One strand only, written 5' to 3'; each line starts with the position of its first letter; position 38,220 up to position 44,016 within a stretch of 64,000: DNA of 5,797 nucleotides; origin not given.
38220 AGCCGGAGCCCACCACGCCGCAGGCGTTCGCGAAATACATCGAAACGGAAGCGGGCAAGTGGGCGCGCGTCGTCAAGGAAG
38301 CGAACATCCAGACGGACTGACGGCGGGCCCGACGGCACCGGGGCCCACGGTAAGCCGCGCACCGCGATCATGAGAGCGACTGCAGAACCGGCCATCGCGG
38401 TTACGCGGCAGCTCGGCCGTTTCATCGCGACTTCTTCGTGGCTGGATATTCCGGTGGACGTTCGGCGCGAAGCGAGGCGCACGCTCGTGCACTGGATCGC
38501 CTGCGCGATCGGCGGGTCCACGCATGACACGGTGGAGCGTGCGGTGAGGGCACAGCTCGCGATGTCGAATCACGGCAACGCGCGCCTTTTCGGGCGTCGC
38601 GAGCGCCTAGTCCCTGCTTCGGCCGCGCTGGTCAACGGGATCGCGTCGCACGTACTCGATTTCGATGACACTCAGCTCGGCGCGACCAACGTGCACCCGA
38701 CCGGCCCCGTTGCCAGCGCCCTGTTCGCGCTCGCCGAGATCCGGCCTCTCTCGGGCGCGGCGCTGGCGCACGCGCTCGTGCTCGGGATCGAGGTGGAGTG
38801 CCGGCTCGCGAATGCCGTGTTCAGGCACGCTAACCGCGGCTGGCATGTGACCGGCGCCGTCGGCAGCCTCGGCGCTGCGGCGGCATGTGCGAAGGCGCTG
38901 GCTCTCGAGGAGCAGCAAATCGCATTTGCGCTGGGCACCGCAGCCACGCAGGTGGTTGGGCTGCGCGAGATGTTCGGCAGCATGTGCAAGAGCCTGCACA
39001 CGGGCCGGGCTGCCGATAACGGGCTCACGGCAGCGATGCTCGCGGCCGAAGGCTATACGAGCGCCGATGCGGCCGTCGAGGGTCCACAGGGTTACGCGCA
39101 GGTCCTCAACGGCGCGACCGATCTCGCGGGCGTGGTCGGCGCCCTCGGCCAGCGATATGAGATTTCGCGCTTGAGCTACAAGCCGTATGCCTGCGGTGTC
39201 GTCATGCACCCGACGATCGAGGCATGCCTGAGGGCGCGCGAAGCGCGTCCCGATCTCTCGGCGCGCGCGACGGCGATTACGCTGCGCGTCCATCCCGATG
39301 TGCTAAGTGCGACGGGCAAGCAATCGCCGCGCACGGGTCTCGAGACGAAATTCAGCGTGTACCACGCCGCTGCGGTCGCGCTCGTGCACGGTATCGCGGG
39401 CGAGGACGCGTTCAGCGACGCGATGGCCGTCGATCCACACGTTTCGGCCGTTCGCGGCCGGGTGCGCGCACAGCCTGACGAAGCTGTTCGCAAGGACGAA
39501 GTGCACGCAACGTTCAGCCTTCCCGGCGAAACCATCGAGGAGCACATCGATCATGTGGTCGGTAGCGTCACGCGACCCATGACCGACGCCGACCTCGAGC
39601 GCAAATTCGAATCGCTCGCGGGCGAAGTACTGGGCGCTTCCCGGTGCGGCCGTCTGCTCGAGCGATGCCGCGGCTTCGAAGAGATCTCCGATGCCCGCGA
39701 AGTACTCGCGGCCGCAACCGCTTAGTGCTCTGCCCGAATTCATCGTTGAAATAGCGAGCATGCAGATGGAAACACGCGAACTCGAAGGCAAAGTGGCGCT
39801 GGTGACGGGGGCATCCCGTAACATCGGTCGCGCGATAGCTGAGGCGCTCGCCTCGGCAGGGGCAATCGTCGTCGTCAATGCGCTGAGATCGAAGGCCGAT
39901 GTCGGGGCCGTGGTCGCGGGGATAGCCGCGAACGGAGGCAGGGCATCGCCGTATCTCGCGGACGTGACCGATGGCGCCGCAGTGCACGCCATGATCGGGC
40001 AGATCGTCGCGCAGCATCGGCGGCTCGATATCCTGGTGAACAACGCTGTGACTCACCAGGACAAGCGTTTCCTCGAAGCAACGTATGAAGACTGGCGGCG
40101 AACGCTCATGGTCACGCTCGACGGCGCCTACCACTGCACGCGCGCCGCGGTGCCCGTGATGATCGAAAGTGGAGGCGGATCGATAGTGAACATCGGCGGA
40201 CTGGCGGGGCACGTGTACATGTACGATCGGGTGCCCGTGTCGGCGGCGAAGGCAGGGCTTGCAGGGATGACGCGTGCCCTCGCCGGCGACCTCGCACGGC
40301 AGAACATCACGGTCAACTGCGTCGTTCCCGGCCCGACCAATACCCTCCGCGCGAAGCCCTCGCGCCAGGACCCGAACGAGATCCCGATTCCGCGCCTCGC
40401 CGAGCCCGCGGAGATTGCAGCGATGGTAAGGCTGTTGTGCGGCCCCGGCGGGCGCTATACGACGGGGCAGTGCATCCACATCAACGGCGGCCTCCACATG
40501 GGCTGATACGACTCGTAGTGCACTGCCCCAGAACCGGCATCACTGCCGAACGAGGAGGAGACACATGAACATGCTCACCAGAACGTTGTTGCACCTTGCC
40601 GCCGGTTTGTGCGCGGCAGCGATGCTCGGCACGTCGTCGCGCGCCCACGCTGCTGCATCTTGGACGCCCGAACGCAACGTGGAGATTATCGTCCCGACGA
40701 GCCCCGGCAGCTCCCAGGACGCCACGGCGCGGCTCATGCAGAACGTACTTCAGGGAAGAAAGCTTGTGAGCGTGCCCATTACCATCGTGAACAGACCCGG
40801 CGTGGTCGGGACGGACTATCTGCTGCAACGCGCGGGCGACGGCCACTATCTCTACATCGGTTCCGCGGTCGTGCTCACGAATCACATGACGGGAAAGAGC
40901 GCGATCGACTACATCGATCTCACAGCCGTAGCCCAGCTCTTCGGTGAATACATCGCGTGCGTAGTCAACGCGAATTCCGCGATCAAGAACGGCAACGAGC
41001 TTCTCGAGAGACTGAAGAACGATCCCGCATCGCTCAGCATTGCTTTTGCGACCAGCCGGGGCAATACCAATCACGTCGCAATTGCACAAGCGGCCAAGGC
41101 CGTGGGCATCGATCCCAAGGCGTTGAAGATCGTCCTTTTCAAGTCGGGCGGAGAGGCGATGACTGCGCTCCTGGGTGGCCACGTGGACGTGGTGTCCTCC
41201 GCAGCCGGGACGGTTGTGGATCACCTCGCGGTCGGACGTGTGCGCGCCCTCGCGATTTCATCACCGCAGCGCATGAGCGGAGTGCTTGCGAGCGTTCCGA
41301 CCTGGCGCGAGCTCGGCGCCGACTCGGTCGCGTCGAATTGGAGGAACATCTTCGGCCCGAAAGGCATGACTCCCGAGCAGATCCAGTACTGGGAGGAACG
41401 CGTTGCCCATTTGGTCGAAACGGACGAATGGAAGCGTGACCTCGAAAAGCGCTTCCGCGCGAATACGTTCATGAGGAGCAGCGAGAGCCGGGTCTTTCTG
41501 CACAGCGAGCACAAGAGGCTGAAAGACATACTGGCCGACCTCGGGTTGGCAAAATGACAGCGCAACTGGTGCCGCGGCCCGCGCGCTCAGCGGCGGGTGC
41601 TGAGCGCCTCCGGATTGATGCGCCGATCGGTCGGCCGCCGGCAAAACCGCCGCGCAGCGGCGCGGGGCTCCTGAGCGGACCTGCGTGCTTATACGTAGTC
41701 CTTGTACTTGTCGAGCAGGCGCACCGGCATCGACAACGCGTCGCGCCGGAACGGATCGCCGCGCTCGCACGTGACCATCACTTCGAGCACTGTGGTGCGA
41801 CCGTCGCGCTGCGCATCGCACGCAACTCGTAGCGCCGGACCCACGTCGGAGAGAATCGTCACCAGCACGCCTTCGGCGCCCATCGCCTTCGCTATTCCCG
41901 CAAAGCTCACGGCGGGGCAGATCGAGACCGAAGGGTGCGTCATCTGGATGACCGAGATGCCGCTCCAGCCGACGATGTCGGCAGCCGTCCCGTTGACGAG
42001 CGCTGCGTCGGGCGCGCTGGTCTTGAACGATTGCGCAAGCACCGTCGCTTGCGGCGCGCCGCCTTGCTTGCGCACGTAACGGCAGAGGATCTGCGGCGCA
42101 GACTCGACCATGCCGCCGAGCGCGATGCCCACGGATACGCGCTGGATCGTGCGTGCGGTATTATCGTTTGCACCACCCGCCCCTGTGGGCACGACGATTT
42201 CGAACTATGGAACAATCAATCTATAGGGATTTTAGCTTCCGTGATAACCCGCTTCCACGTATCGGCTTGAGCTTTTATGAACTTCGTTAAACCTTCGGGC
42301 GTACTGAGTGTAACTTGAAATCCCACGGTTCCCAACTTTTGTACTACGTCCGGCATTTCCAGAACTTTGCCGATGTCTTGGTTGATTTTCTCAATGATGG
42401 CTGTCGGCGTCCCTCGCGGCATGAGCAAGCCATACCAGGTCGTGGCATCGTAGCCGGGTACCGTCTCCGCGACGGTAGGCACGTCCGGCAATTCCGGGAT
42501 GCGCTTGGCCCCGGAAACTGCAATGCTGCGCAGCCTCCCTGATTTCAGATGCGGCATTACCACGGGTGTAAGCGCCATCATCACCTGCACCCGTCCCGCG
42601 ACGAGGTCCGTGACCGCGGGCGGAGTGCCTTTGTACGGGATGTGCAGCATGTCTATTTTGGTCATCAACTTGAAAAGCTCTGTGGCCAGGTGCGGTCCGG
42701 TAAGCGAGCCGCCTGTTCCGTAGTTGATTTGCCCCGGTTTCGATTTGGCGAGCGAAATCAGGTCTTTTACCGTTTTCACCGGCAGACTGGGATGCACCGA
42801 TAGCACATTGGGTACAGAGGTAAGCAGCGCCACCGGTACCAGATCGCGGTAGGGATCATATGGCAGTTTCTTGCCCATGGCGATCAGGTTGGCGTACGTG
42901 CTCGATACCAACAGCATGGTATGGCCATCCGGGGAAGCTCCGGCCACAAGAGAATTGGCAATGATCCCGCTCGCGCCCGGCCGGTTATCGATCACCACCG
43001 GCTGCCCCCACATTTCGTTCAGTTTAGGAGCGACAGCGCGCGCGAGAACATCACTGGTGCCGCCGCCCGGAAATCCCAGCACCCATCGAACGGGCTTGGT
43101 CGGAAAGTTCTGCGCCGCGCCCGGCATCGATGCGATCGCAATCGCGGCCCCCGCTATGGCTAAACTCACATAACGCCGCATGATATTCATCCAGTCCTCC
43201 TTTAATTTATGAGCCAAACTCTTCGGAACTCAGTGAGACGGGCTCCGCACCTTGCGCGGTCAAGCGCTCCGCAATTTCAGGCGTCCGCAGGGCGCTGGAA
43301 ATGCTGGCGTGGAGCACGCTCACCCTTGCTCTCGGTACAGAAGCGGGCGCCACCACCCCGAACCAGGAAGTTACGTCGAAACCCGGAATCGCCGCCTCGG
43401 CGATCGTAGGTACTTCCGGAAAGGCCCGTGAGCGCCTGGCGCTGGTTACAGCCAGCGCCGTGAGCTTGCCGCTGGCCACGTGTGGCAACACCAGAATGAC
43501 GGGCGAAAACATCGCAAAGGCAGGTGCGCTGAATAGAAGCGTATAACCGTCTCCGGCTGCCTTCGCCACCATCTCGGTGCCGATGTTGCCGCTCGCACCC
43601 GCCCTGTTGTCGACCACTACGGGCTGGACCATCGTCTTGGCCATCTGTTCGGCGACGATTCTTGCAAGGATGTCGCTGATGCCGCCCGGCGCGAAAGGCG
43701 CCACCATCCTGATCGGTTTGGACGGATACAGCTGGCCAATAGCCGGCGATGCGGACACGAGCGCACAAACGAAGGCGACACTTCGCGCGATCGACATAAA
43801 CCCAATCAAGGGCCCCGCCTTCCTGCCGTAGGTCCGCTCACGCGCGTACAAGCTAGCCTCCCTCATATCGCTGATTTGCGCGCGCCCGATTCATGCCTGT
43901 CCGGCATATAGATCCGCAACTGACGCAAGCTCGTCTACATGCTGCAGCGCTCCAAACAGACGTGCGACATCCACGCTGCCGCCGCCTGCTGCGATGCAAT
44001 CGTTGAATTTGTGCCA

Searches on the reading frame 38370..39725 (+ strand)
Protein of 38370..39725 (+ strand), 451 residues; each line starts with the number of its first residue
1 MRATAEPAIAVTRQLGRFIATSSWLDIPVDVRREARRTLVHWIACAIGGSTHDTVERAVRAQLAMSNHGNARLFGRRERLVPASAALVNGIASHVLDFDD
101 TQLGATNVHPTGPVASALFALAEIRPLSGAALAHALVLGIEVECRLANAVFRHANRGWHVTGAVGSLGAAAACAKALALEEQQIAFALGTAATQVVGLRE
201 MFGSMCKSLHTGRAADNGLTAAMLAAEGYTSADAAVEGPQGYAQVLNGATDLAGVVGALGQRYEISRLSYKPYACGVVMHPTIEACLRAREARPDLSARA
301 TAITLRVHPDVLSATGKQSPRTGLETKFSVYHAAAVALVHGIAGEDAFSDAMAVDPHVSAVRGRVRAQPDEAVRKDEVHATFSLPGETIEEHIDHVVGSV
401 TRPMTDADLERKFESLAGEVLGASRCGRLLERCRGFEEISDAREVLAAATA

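Call 49: search_protein_families(library=pfam, proteins=[window:38370-39725:+], max_evalue=0.00001)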
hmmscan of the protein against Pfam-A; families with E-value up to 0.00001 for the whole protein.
window:38370-39725:+ (451 aa): 2 families
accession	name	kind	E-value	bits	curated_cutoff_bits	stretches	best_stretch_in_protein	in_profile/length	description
PF03972.19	MmgE_PrpD_N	-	2.7e-62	210.6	32.1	1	13-251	1-240/244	MmgE/PrpD N-terminal domain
PF19305.4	MmgE_PrpD_C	-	8e-32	110.8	32.1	1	273-431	1-168/173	MmgE/PrpD C-terminal domain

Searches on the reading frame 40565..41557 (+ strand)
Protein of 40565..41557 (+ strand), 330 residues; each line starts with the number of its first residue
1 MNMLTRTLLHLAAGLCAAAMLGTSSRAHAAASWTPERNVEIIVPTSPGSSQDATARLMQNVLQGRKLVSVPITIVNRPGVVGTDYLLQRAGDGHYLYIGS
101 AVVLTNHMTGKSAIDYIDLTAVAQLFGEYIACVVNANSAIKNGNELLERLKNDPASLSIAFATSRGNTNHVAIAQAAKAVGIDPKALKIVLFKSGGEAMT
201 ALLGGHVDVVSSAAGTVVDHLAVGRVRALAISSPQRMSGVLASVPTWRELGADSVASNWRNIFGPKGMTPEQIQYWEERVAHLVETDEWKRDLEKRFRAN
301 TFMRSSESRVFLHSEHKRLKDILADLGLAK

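Call 49: search_protein_families(library=pfam, proteins=[window:40565-41557:+], max_evalue=0.00001)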
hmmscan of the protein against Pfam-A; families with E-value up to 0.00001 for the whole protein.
window:40565-41557:+ (330 aa): 1 family
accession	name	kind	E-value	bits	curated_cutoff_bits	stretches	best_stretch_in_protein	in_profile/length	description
PF03401.19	TctC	-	3.4e-23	83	27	1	65-328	10-274/274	Tripartite tricarboxylate transporter family receptor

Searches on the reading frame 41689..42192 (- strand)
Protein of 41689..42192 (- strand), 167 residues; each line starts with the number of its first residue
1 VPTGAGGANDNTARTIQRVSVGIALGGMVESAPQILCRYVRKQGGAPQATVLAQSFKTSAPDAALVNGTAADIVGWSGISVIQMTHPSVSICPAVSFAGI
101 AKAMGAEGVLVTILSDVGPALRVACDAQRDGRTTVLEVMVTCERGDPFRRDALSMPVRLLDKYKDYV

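Call 49: search_protein_families(library=pfam, proteins=[window:41689-42192:-], max_evalue=0.00001)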
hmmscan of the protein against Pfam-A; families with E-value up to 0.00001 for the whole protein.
window:41689-42192:- (167 aa): 1 family
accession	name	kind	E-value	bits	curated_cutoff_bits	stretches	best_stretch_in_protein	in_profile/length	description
PF03972.19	MmgE_PrpD_N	-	3.9e-09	36.5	32.1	1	20-103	30-114/244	MmgE/PrpD N-terminal domain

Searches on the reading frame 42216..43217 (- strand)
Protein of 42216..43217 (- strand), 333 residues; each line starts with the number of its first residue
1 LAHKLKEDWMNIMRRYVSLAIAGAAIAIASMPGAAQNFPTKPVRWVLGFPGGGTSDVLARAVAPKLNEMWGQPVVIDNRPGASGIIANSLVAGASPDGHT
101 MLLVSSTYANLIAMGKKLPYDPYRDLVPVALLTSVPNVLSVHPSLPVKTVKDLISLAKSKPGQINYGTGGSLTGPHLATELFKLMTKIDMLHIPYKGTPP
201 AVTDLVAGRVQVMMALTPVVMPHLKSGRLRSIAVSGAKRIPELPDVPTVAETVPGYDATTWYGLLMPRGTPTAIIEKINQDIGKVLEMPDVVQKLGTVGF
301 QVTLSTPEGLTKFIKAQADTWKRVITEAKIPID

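Call 49: search_protein_families(library=pfam, proteins=[window:42216-43217:-], max_evalue=0.00001)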
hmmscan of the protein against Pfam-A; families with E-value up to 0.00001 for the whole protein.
window:42216-43217:- (333 aa): 1 family
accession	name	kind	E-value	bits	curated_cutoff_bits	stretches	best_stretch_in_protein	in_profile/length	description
PF03401.19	TctC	-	1.3e-70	238.5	27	1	59-328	2-272/274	Tripartite tricarboxylate transporter family receptor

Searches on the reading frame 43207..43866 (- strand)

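Call 49: search_protein_families(library=pfam, proteins=[window:43207-43866:-], max_evalue=0.00001)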
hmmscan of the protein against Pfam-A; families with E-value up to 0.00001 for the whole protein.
window:43207-43866:- (219 aa): 1 family
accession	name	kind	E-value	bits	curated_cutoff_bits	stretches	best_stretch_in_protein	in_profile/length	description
PF03401.19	TctC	-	3.5e-35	122.3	27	2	123-215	160-252/274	Tripartite tricarboxylate transporter family receptor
